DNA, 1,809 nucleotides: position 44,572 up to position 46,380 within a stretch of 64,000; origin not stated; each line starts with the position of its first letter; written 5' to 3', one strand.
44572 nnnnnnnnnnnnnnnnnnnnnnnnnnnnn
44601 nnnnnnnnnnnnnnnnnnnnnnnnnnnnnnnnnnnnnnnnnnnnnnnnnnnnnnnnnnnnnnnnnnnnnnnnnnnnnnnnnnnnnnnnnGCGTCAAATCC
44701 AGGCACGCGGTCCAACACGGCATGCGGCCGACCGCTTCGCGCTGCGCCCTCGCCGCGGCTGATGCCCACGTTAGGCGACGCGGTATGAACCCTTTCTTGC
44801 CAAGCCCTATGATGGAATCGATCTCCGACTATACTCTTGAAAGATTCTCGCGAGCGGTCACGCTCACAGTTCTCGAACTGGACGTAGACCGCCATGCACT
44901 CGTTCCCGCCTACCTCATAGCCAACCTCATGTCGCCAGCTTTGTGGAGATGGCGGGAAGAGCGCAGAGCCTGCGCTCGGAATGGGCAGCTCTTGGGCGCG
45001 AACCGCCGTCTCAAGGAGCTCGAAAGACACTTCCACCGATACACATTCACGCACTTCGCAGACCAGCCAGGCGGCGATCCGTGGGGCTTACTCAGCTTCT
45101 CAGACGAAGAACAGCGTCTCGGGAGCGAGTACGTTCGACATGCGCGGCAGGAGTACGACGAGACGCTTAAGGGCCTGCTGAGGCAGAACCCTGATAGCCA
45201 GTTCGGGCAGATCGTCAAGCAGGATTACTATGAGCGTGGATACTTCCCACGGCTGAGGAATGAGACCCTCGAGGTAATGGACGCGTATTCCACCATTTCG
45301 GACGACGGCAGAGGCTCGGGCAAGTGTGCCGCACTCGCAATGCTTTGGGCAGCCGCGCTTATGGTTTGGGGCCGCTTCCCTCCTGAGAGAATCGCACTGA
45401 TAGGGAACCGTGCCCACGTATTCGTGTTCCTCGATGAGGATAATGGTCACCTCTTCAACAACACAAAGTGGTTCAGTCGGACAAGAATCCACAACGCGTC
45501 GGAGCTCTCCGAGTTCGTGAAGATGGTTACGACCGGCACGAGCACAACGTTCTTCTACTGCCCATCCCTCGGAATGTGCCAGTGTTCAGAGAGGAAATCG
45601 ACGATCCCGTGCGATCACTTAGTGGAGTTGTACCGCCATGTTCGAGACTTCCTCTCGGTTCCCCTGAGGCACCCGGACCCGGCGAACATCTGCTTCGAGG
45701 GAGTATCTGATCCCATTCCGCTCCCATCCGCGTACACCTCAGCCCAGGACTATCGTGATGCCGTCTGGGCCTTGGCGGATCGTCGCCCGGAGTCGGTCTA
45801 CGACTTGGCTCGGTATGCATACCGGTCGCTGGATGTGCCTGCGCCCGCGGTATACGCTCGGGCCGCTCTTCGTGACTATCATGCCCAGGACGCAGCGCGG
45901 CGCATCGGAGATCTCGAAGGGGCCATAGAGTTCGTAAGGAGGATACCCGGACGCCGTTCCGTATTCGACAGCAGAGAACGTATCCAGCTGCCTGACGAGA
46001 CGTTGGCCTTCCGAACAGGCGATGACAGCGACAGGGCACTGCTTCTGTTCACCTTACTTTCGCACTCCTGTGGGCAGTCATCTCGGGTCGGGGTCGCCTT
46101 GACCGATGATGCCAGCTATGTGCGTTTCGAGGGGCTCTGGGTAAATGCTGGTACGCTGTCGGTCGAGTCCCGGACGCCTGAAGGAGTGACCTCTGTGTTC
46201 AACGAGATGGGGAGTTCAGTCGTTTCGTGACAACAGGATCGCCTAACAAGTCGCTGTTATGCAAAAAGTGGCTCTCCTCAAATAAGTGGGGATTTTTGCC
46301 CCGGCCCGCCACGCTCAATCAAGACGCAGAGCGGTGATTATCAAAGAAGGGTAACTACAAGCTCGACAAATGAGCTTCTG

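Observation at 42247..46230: Candidate undescribed TIR-based defense module in the island between HigBA and RelE/ParE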

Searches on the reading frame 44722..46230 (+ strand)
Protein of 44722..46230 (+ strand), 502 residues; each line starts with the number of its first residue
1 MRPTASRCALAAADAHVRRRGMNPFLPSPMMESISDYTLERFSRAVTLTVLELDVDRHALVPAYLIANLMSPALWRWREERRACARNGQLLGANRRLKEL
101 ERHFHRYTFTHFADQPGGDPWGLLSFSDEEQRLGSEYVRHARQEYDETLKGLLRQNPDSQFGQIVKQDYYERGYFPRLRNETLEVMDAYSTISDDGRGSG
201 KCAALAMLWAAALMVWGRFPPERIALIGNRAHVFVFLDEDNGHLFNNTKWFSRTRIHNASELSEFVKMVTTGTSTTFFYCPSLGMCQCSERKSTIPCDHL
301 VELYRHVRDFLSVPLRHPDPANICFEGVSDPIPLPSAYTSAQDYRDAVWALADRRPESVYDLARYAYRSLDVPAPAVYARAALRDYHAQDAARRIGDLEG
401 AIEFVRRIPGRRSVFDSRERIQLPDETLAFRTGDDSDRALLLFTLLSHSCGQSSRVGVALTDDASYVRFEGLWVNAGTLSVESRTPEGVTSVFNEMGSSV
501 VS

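Call 3: search_protein_families(library=pfam, proteins=[window:44722-46230:+], max_evalue=0.1)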
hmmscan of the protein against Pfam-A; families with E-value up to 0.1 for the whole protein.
window:44722-46230:+ (502 aa): 0 families

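Call 4: search_protein_families(library=padloc, proteins=[window:44722-46230:+], max_evalue=0.1)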
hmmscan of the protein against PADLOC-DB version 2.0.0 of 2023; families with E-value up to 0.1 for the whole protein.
window:44722-46230:+ (502 aa): 0 families

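Call 5: search_protein_families(library=ncbifam, proteins=[window:44722-46230:+], max_evalue=0.1)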
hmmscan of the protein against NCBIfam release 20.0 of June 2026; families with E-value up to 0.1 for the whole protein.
window:44722-46230:+ (502 aa): 0 families

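Call 6: search_protein_families(library=phrogs, proteins=[window:44722-46230:+], max_evalue=0.1)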
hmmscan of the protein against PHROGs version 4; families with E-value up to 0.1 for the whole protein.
window:44722-46230:+ (502 aa): 0 families

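Call 9: find_homologous_proteins(query=window:44722-46230:+)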
Query window:44722-46230:+ (502 aa): 158 proteins with E <= 0.001 among 8000 candidates; the best 120 are listed.
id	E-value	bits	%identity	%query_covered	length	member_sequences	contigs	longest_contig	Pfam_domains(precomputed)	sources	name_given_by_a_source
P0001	0.0e+0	1056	95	96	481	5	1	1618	-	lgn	-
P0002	1.5e-199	682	64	92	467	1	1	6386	-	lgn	-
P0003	2.9e-191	655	60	92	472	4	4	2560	-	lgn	-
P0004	3.5e-188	645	60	91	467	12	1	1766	-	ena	-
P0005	4.0e-188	644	60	91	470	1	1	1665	-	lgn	-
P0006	2.7e-187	642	60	91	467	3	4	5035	-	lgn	-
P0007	7.6e-185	634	59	92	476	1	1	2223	-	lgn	-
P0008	9.6e-185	633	58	91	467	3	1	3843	-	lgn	-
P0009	1.6e-184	632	59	91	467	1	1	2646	-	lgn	-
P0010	5.5e-184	631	59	91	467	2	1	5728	-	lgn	-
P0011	2.6e-183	628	58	91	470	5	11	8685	-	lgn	-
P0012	6.0e-183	627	59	93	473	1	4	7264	-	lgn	-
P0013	4.8e-181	621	59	91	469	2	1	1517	-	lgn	-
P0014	3.6e-180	618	57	94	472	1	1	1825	-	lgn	-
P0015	1.4e-178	613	58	92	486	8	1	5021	-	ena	-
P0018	8.3e-177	607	58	92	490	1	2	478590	-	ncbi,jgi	jgi:hypothetical protein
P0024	4.7e-168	578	54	91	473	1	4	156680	-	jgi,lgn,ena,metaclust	jgi:hypothetical protein|metaclust:\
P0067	2.1e-159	550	52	91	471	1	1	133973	-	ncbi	-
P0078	7.1e-158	545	54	91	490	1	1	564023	-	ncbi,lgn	-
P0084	7.6e-157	541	52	92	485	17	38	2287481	-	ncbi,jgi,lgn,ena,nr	ncbi:MAG: hypothetical protein KF757_09230 [Phycisphaeraceae bacterium]|jgi:hypothetical protein|nr:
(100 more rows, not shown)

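Call 10: find_encoding_contigs(protein=P0018, flank=8000, max_places=2)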
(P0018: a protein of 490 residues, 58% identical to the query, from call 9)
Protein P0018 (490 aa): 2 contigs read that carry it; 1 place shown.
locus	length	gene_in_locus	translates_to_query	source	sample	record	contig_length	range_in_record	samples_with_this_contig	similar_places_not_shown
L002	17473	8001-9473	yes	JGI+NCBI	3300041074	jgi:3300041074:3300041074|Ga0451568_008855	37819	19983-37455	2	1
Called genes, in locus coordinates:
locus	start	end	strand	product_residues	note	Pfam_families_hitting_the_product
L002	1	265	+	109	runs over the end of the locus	PF03795:YCII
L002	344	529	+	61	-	-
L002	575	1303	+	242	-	-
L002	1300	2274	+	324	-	PF13228:DUF4037 (weak)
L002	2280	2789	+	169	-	PF13527:Acetyltransf_9, PF00583:Acetyltransf_1, PF13673:Acetyltransf_10, PF13508:Acetyltransf_7, PF08445:FR47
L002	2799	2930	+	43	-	-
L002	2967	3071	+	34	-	-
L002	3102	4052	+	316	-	PF00491:Arginase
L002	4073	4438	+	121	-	PF20114:DUF6504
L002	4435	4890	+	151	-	PF01986:DUF123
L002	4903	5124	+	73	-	-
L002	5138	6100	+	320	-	-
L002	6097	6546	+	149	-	-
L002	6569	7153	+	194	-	PF13302:Acetyltransf_3, PF00583:Acetyltransf_1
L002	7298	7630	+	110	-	PF01022:HTH_5, PF01047:MarR (weak), PF12802:MarR_2 (weak), PF12840:HTH_20, PF13412:HTH_24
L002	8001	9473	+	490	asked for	-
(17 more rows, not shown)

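Call 11: find_encoding_contigs(protein=P0084, flank=8000, max_places=2)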
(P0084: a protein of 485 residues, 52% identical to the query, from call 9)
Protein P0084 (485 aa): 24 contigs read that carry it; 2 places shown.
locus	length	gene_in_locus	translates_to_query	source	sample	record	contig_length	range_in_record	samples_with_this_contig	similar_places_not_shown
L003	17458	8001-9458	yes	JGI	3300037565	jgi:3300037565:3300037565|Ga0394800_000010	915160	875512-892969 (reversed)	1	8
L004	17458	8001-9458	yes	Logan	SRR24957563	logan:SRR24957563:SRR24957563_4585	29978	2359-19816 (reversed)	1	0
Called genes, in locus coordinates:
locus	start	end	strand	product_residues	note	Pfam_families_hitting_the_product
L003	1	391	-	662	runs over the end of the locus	-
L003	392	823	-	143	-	-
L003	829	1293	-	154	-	-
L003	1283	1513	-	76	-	-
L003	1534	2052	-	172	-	-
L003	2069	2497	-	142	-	PF06199:Phage_tail_2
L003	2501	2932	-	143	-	-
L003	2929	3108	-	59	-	-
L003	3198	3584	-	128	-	PF25138:Phage_H_T_join_3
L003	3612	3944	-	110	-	PF09956:Phage_cement_2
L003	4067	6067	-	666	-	PF10124:Mu-like_gpT (faint), PF25209:Phage_capsid_4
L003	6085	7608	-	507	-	PF05136:Phage_portal_2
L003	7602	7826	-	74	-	-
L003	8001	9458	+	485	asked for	-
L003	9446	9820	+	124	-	PF01381:HTH_3 (weak)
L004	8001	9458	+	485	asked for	-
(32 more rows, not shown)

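Call 12: find_encoding_contigs(protein=P0024, flank=8000, max_places=2)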
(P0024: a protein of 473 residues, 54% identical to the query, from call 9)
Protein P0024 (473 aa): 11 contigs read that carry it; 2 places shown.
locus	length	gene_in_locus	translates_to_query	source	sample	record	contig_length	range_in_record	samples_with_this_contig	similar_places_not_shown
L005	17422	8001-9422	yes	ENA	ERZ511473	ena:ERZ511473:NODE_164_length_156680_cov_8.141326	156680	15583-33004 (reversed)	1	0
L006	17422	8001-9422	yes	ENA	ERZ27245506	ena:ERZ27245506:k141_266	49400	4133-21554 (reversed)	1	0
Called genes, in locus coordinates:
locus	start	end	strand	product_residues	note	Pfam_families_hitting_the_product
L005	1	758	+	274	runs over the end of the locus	PF00398:RrnaAD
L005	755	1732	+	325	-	PF14378:PAP2_3, PF01569:PAP2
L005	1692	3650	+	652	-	PF03169:OPT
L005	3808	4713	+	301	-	-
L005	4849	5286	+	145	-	PF02391:MoaE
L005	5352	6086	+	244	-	PF01925:TauE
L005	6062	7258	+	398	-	PF03453:MoeA_N, PF00994:MoCF_biosynth, PF03454:MoeA_C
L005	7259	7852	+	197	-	PF12804:NTP_transf_3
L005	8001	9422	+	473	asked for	-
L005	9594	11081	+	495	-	PF00474:SSF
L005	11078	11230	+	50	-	-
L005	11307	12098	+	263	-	-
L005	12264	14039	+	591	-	PF00501:AMP-binding, PF23562:AMP-binding_C_3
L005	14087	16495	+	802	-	PF02737:3HCDH_N, PF00725:3HCDH, PF00378:ECH_1, PF16113:ECH_2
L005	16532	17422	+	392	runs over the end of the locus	PF00108:Thiolase_N, PF00109:ketoacyl-synt (weak), PF02803:Thiolase_C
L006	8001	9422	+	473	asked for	-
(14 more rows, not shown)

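Call 20: find_related_loci(query=window:44782-46230:+, collection=viral_contigs, flank=6000)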
Query window:44782-46230:+ (482 aa) in viral_contigs; peptide patterns used: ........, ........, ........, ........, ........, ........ (x = any residue, [..] = any of these).
5 stretches matched a pattern, but none encodes a relative of the query by tblastn (E <= 1e-3).

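Call 34: search_solved_structures(query=A2, max_evalue=10, show_alignments=2)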
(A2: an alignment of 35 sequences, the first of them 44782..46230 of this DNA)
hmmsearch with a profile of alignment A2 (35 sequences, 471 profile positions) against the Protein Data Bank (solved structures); distinct sequences matched with E-value up to 10: 15.
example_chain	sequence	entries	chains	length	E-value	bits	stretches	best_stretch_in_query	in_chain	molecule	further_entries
5mi4_A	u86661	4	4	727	0.19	13.3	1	270-332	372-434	O-GlcNAcase BT_4395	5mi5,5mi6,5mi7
2j4g_A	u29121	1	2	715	0.3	12.6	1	270-321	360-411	HYALURONOGLUCOSAMINIDASE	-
2jiw_A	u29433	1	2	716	0.3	12.6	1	270-321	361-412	O-GLCNACASE BT_4395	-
2j47_A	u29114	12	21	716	0.3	12.6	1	270-321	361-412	GLUCOSAMINIDASE | O-GLCNACASE BT_4395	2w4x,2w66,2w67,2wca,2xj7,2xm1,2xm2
7k41_A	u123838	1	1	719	0.3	12.6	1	270-321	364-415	O-GlcNAcase BT_4395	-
2chn_A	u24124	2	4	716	0.3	12.6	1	270-321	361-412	GLUCOSAMINIDASE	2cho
9lr5_A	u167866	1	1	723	0.3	12.6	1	270-321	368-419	O-GlcNAcase BT_4395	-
5abf_B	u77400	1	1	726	0.3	12.6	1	270-321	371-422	O-GLCNACASE BT_4395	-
5abe_A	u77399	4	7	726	0.3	12.6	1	270-321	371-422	O-GLCNACASE BT_4395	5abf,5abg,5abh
2wzh_A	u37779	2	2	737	0.31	12.6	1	270-321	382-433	O-GLCNACASE BT_4395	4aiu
2wzi_A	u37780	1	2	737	0.31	12.6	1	270-321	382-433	O-GLCNACASE BT_4395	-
2vvn_A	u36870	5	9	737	0.31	12.6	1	270-321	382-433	O-GLCNACASE BT_4395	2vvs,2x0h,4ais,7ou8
6hu9_g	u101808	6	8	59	0.88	11.1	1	312-358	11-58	Cytochrome c oxidase subunit 7 | CYTOCHROME C OXIDASE SUBUNIT 7; SYNONYM: CYTOCHROME C OXIDASE POLYPEPTIDE VII, COX7 | Cytochrome c oxidase subunit 7, mitochond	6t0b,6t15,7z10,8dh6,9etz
6giq_g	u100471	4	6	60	0.91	11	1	312-358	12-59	BJ4_G0043230.mRNA.1.CDS.1 | Cytochrome c oxidase subunit 7, mitochondrial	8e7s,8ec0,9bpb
4asc_A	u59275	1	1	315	1.6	10.2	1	240-283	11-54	KELCH REPEAT AND BTB DOMAIN-CONTAINING PROTEIN 5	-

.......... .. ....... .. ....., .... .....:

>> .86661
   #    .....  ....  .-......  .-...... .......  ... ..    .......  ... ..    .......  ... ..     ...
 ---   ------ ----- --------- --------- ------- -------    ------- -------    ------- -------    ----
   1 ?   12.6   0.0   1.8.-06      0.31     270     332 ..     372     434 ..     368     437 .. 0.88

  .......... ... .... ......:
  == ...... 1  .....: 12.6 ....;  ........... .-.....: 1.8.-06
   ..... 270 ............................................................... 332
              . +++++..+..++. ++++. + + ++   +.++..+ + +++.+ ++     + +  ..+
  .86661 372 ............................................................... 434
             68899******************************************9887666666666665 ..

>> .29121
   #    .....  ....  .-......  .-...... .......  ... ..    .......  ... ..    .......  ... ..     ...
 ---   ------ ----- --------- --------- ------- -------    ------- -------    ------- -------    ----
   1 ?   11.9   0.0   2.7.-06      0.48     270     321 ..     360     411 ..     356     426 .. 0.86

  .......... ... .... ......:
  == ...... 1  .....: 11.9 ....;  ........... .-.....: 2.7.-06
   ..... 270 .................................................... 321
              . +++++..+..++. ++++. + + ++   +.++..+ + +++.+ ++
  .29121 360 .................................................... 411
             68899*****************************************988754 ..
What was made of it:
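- On Transglutaminase-like / papain-like cysteine peptidase superfamily (E): No PDB sequence relative (call 34).
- Closest known: Transglutaminase-like / papain-like cysteine peptidases. Different: No Pfam Transglut_core match (call 3) and no PDB sequence match (call 34).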

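Call 45: predict_structure(alignment_id=A2)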
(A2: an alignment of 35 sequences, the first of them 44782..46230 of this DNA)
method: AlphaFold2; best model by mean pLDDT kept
length: 482 residues; sequences in the alignment: 35
mean_pLDDT: 87.2   pTM: 0.90
mean pLDDT of the five models: 87.2, 86.3, 75.7, 71.4, 68.1
residues with pLDDT >= 90: 274; 70-90: 167; 50-70: 26; < 50: 15
segments of 3 or more residues with pLDDT < 50: 1-11, 237-239
pLDDT, mean of each block of 10 residues (from residue 1): 38 79 88 88 95 91 88 93 88 80 87 90 85 80 86 81 92 90 90 95 90 89 87 61 61 80 90 93 91 82 84 92 97 95 96 94 92 93 93 91 94 96 92 79 94 95 94 90 66
secondary structure, 60 per line:
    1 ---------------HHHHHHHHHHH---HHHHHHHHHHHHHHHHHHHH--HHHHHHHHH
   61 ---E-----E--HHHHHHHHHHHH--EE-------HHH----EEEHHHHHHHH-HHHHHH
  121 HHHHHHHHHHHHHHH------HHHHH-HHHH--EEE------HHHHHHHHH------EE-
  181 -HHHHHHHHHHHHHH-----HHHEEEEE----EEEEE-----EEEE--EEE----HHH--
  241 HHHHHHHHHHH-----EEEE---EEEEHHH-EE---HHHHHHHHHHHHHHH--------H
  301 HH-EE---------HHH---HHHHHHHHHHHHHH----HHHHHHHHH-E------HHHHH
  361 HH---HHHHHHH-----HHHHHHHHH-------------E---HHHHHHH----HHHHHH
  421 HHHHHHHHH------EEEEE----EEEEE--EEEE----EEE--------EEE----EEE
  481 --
elements in order: H16-26 H30-49 H52-60 H73-84 E103-105 H106-113 H115-135 H142-146 H148-151 E154-156 H163-171 H182-195 E204-208 E213-217 E223-226 E229-231 H241-251 E257-260 E264-267 H277-291 H321-334 H339-347 H356-362 H366-372 H378-386 H404-410 H415-429 E436-440 E445-449 E452-455 E460-462 E471-473 E478-480
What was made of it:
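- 44785..46230 (+): Gene E (481 aa from the Met at 44785; the ORF starts at 44722). It is a stand-alone protein with a central transglutaminase/papain-like cysteine-protease fold. The invariant Cys is at codon 45325-45327 and the invariant His at codon 45415-45417. Model pLDDT 87, pTM 0.90 (call 45). The Cys opens helix 182-195 and the His precedes strand 213-217 (call 45).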

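Call 68: find_related_loci(query=A2, collection=viral_contigs, flank=8000)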
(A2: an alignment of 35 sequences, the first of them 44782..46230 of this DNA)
Query A2 (482 aa) in viral_contigs; peptide patterns used: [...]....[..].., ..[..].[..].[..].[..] (x = any residue, [..] = any of these).
34 stretches matched a pattern, but none encodes a relative of the query by tblastn (E <= 1e-3).

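Call 76: find_encoding_contigs(protein=P0067, flank=7000, max_places=1)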
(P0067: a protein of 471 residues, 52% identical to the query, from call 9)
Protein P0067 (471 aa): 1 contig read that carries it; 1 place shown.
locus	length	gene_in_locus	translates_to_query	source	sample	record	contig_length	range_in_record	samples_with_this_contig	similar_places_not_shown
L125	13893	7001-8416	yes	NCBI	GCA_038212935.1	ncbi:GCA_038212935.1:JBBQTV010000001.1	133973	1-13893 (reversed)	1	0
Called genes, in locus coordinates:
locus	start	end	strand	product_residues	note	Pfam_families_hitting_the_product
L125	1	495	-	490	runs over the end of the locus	PF03779:SPW, PF07884:VKOR, PF03779:SPW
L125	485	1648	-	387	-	PF01073:3Beta_HSD, PF01370:Epimerase, PF04321:RmlD_sub_bind, PF16363:GDP_Man_Dehyd, PF07993:NAD_binding_4 (weak)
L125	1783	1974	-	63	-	PF04945:YHS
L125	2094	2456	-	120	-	PF00571:CBS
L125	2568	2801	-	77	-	PF09851:SHOCT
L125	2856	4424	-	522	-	PF00394:Cu-oxidase (faint), PF07732:Cu-oxidase_3, PF07731:Cu-oxidase_2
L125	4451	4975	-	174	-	-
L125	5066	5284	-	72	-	-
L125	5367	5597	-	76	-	PF09851:SHOCT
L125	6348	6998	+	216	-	PF01209:Ubie_methyltran, PF13489:Methyltransf_23, PF05175:MTS, PF13649:Methyltransf_25, PF13847:Methyltransf_31, PF08241:Methyltransf_11, PF08242:Methyltransf_12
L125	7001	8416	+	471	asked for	-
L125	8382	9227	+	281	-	PF10670:DUF4198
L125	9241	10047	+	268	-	PF10670:DUF4198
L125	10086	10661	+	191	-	-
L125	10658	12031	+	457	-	PF00072:Response_reg, PF00158:Sigma54_activat, PF14532:Sigma54_activ_2, PF07728:AAA_5 (weak), PF25601:AAA_lid_14, PF02954:HTH_8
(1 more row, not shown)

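Call 77: find_encoding_contigs(protein=P0078, flank=7000, max_places=1)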
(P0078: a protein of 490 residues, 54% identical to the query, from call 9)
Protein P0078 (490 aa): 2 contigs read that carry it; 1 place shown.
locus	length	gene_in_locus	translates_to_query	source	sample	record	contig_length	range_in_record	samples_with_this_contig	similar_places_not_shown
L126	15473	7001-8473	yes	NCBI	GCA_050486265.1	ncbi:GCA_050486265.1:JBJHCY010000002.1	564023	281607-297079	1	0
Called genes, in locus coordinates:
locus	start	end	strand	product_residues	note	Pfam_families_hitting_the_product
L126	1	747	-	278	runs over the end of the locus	PF00491:Arginase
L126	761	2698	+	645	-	PF17391:Urocanase_N, PF01175:Urocanase, PF17392:Urocanase_C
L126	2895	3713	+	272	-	PF13405:EF-hand_6 (faint)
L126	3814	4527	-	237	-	PF09844:DUF2071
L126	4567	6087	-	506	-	PF00221:Lyase_aromatic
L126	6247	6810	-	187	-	PF00583:Acetyltransf_1, PF13508:Acetyltransf_7, PF13673:Acetyltransf_10 (weak)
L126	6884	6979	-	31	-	-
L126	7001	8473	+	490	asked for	-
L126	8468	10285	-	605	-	PF00587:tRNA-synt_2b, PF04073:tRNA_edit, PF03129:HGTP_anticodon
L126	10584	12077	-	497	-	PF03372:Exo_endo_phos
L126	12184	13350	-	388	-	PF00890:FAD_binding_2 (weak), PF01266:DAO, PF07992:Pyr_redox_2 (faint), PF13450:NAD_binding_8 (weak), PF01593:Amino_oxidase (faint)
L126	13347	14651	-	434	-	PF13660:DUF4147, PF05161:MOFRL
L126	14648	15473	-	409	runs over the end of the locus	PF00155:Aminotran_1_2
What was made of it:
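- They lie among metabolic genes or inside a prophage between portal and terminase (calls 9-12, 76, 77).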

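Call 83: fold_search(model_id=the predicted structure, library=viral)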
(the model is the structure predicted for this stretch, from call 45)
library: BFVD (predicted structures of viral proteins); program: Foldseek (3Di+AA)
matches with E <= 10: 62; with E <= 0.001: 0
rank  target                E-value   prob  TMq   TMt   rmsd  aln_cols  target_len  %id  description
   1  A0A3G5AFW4            5.2e-02  0.23  0.13  0.18  19.7       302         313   12  Uncharacterized protein [Solivirus sp.]
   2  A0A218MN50            1.4e-01  0.93  0.17  0.43  14.5       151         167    9  Uncharacterized protein [uncultured virus]
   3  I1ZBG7                3.6e-01  0.82  0.16  0.23   9.0       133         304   16  (no name in the UniProt tables at hand)
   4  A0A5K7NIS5            7.3e-01  0.51  0.11  0.19   7.5       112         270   18  (no name in the UniProt tables at hand)
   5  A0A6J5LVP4            8.0e-01  0.77  0.17  0.48   4.6       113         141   14  Uncharacterized protein [uncultured Caudovirales phage]
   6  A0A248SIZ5            8.0e-01  0.77  0.15  0.41   5.3       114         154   10  (no name in the UniProt tables at hand)
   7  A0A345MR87            1.2e+00  0.57  0.15  0.14   6.9       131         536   11  (no name in the UniProt tables at hand)
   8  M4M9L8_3              1.6e+00  0.01  0.10  0.06  24.2       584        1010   10  (no name in the UniProt tables at hand)
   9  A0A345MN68            2.1e+00  0.54  0.19  0.52   5.3       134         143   12  (no name in the UniProt tables at hand)
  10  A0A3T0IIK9            2.3e+00  0.15  0.09  0.29   4.7        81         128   20  Uncharacterized protein [Vibrio virus vB_VspP_SBP1]
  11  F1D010                2.9e+00  0.33  0.10  0.43   3.7        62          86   14  Uncharacterized protein orf14 [Vibrio phage ICP3]
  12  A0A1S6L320            3.4e+00  0.04  0.07  0.10  13.8       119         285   13  Putative HNH endonuclease protein [Erwinia phage vB_EamM_Yoloswag]
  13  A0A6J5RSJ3            3.7e+00  0.14  0.07  0.21   7.8        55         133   18  Uncharacterized protein [uncultured Caudovirales phage]
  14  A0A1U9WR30            3.9e+00  0.25  0.07  0.32   4.9        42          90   12  Lipoprotein [Escherichia phage vB_EcoS_ESCO41]
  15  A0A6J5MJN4            3.9e+00  0.15  0.07  0.21   4.9        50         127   16  Uncharacterized protein [uncultured Caudovirales phage]
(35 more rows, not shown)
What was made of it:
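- Tried and rejected: A BFVD fold search with E found nothing (call 83).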

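Call 94: search_dna_similar(query=window:44782-46230:+, collection=phages, mode=protein, max_evalue=0.001, max_rows=10)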
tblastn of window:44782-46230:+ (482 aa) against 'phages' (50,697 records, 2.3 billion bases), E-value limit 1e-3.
No match.

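Call 95: search_dna_similar(query=window:44782-46230:+, collection=plasmids, mode=protein, max_evalue=0.001, max_rows=10)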
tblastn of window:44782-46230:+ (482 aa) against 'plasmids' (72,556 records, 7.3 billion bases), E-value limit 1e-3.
No match.
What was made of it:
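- Tried and rejected: tblastn of E found nothing in phage or plasmid records (calls 94, 95).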
